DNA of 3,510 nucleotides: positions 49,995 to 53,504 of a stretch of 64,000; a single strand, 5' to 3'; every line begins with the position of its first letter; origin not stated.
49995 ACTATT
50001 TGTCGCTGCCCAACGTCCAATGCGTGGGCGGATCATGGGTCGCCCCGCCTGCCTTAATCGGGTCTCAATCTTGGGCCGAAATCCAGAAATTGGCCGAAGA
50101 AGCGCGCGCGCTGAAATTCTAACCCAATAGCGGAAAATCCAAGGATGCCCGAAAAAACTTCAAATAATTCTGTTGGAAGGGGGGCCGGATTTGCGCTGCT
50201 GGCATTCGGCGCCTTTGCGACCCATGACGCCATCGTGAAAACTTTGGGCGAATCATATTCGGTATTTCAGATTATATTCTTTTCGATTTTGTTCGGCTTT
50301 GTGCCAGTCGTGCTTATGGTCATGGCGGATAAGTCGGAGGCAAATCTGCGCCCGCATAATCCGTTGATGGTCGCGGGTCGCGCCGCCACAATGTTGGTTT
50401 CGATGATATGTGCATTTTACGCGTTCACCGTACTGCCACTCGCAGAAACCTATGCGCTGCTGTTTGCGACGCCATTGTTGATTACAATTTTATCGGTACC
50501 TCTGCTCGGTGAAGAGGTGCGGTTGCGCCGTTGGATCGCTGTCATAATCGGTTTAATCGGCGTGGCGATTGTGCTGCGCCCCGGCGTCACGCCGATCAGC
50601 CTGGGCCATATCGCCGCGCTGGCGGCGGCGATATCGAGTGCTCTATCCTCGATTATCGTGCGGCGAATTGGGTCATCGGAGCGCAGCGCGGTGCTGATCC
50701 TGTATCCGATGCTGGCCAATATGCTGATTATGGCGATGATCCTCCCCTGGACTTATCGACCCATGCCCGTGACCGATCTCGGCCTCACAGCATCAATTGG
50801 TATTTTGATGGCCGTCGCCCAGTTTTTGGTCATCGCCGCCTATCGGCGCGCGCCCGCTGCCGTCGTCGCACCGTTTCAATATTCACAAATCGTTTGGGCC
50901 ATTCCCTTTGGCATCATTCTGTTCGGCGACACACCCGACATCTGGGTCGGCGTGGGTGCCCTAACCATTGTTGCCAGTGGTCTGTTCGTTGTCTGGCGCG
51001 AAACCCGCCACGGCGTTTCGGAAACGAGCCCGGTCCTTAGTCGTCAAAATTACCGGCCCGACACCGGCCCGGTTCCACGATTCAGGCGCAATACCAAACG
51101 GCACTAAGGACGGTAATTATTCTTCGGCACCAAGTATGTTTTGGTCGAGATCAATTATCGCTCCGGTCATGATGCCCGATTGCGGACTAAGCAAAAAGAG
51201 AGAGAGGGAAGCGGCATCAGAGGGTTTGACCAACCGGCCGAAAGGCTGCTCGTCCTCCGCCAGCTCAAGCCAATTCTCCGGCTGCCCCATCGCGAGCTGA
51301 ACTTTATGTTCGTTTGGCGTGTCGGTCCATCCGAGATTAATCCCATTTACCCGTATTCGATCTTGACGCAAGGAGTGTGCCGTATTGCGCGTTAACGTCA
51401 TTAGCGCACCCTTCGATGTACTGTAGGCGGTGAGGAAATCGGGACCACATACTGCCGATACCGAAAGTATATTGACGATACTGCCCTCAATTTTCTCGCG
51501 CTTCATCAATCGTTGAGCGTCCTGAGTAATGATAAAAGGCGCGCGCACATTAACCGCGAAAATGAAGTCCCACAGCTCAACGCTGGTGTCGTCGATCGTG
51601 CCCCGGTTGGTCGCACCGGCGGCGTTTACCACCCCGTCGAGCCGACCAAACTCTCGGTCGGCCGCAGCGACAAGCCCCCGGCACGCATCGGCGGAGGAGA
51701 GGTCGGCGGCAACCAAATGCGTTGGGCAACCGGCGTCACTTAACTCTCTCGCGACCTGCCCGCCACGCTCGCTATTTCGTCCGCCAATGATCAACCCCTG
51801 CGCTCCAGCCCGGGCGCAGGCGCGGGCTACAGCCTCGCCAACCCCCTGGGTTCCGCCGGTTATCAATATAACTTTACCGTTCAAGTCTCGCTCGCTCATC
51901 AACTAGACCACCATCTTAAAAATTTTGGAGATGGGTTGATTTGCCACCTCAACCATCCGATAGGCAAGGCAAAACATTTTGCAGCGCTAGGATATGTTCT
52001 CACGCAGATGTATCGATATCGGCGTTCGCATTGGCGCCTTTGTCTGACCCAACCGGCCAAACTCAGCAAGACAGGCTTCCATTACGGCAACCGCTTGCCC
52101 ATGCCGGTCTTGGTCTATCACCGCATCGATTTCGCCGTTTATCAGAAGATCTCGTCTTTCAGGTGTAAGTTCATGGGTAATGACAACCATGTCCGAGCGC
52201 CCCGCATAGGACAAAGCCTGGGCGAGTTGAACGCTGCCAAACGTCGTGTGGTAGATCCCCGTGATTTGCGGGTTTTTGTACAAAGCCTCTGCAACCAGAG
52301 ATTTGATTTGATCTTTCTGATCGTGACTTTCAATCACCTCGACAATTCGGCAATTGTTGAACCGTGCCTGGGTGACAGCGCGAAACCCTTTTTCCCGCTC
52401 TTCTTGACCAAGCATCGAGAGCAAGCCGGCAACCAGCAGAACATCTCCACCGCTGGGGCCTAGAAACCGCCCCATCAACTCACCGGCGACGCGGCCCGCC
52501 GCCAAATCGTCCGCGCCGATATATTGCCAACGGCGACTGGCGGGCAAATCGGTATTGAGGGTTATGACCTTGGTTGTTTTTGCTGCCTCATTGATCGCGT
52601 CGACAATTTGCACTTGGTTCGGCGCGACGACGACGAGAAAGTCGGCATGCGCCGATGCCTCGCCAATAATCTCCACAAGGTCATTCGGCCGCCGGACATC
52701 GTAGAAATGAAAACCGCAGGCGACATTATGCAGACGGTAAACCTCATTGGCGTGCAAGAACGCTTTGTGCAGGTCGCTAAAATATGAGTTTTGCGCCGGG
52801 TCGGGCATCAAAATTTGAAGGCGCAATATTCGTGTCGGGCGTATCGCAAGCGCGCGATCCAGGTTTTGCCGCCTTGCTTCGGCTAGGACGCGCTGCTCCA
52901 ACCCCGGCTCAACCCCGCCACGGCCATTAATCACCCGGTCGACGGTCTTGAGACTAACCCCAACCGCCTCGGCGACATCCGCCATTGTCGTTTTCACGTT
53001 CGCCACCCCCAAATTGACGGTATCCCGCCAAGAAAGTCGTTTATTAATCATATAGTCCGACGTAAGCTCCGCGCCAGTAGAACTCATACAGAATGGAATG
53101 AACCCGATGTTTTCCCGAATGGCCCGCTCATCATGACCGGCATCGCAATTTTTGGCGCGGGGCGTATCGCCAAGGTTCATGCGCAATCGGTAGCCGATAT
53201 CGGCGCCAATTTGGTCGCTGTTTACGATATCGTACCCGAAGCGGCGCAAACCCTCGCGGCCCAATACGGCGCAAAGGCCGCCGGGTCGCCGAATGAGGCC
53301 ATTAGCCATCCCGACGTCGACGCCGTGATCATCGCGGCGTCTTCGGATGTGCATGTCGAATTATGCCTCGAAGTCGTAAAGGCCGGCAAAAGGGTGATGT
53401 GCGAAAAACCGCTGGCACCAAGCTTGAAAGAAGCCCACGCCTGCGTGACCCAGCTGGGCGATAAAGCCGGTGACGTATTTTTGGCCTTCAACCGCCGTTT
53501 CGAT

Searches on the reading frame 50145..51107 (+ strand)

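Call 26: search_protein_families(library=pfam, proteins=[window:50145-51107:+], max_evalue=1e-8)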
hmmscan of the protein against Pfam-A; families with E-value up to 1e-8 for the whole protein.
window:50145-51107:+ (320 aa): 1 family
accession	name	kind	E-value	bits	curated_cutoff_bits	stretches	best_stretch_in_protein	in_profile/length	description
PF00892.27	EamA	-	1.3e-22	81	28.2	2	13-144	3-134/135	EamA-like transporter family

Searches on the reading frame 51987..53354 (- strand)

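Call 26: search_protein_families(library=pfam, proteins=[window:51987-53354:-], max_evalue=1e-8)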
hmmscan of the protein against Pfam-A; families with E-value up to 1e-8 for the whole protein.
window:51987-53354:- (455 aa): 1 family
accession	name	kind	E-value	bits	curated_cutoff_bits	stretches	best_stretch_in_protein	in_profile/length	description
PF13407.12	Peripla_BP_4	-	1.7e-31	110.2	35.1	1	183-428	4-250/258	Periplasmic binding protein domain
